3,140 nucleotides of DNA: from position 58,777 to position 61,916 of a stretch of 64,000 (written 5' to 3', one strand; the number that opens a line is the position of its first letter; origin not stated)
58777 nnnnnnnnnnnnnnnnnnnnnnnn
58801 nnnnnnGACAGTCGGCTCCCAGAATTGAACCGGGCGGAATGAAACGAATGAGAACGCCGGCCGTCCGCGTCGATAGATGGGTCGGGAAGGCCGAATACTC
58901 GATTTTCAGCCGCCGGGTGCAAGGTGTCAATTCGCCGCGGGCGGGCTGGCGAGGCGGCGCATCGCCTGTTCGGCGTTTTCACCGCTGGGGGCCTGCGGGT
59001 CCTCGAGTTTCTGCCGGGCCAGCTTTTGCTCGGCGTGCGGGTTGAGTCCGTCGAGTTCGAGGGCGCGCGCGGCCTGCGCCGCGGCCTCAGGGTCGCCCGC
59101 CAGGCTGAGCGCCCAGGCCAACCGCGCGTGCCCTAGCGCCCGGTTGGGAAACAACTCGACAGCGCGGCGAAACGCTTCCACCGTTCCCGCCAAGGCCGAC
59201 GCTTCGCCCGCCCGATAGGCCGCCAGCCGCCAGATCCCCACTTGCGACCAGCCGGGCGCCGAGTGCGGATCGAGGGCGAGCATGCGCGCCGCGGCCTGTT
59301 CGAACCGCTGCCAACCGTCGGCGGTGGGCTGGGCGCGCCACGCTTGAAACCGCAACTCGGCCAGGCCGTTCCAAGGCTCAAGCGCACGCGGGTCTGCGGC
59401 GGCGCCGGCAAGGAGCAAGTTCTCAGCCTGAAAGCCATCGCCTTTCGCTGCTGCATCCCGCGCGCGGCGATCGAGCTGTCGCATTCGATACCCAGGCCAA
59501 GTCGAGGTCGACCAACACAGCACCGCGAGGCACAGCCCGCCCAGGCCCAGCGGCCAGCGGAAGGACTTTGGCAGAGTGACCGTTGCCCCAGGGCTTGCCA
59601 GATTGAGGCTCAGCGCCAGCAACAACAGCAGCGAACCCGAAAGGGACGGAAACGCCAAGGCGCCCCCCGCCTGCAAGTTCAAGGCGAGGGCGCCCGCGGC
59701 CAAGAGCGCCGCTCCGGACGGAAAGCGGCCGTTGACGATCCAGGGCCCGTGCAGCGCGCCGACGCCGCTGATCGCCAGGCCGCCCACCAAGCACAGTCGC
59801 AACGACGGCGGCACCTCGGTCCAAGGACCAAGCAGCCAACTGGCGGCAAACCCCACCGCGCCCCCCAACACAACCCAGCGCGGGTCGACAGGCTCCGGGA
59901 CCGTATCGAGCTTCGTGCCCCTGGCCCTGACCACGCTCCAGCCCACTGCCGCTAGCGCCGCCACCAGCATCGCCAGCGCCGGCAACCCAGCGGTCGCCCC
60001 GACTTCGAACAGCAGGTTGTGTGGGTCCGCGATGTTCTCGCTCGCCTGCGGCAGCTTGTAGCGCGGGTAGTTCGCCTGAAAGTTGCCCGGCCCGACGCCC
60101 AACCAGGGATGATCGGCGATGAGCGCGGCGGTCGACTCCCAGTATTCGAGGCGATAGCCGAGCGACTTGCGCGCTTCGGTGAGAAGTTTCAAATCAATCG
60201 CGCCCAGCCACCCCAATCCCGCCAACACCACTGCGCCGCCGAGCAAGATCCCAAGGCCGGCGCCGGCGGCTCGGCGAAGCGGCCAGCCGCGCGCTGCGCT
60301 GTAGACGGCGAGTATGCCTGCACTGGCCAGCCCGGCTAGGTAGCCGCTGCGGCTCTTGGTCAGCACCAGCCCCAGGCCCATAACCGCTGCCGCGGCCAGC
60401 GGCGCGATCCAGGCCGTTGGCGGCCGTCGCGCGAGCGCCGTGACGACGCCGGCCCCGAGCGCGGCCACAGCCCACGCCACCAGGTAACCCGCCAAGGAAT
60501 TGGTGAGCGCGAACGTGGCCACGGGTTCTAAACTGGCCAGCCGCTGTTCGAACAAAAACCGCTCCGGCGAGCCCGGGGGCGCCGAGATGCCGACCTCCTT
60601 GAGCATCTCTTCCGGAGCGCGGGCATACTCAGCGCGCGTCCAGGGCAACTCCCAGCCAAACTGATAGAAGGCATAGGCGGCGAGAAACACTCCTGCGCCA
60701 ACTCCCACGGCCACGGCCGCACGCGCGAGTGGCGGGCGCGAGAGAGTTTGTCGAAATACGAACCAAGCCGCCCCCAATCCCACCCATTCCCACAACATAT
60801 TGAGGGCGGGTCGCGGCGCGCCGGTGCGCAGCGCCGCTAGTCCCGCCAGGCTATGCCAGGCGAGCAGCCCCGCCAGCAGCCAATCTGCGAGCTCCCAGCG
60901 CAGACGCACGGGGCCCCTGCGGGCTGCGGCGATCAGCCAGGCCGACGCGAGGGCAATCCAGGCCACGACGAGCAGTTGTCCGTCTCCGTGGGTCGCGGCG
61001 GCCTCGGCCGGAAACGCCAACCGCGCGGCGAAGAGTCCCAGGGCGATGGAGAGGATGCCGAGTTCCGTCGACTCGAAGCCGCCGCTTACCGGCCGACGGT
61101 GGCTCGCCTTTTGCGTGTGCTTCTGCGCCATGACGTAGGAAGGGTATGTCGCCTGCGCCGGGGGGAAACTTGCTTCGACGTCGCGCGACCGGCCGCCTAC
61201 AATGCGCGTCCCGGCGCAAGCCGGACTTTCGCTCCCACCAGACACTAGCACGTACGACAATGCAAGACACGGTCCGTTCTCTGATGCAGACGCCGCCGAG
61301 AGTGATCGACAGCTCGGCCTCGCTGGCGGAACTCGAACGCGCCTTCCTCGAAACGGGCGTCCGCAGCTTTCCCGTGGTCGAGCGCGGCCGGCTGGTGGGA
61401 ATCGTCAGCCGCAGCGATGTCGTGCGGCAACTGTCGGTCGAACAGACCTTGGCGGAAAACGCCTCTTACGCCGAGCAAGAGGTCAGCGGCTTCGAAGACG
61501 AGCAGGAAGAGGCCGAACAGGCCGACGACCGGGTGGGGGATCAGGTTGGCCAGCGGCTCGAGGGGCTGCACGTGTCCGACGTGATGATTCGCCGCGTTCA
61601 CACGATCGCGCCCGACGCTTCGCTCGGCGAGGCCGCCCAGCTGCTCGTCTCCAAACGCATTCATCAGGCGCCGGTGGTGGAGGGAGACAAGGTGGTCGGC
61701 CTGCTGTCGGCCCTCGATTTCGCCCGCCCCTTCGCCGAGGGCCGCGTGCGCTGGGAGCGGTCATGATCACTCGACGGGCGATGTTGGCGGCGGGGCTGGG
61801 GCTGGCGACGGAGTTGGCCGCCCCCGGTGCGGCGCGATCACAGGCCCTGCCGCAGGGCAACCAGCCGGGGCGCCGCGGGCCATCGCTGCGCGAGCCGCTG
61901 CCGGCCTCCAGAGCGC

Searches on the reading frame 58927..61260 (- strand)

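Call 70: search_protein_families(library=pfam, proteins=[window:58927-61260:-], max_evalue=0.0001)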
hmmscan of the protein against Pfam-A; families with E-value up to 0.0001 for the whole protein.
window:58927-61260:- (777 aa): 1 family
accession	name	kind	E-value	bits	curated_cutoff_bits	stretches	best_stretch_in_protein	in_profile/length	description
PF04932.20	Wzy_C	-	5.8e-25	88.3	31.7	1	290-432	2-148/149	O-Antigen ligase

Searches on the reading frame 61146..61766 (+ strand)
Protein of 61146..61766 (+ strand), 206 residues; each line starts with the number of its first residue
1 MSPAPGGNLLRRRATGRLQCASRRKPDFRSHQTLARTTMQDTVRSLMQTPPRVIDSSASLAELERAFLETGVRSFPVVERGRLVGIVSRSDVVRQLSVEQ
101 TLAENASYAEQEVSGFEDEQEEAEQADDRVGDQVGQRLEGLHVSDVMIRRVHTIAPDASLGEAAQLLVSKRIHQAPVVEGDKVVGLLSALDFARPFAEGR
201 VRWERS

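Call 70: search_protein_families(library=pfam, proteins=[window:61146-61766:+], max_evalue=0.0001)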
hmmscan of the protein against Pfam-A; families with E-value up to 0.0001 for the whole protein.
window:61146-61766:+ (206 aa): 1 family
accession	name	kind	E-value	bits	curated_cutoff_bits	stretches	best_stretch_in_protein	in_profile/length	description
PF00571.33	CBS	-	4.3e-28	97.8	24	2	43-96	1-55/57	CBS domain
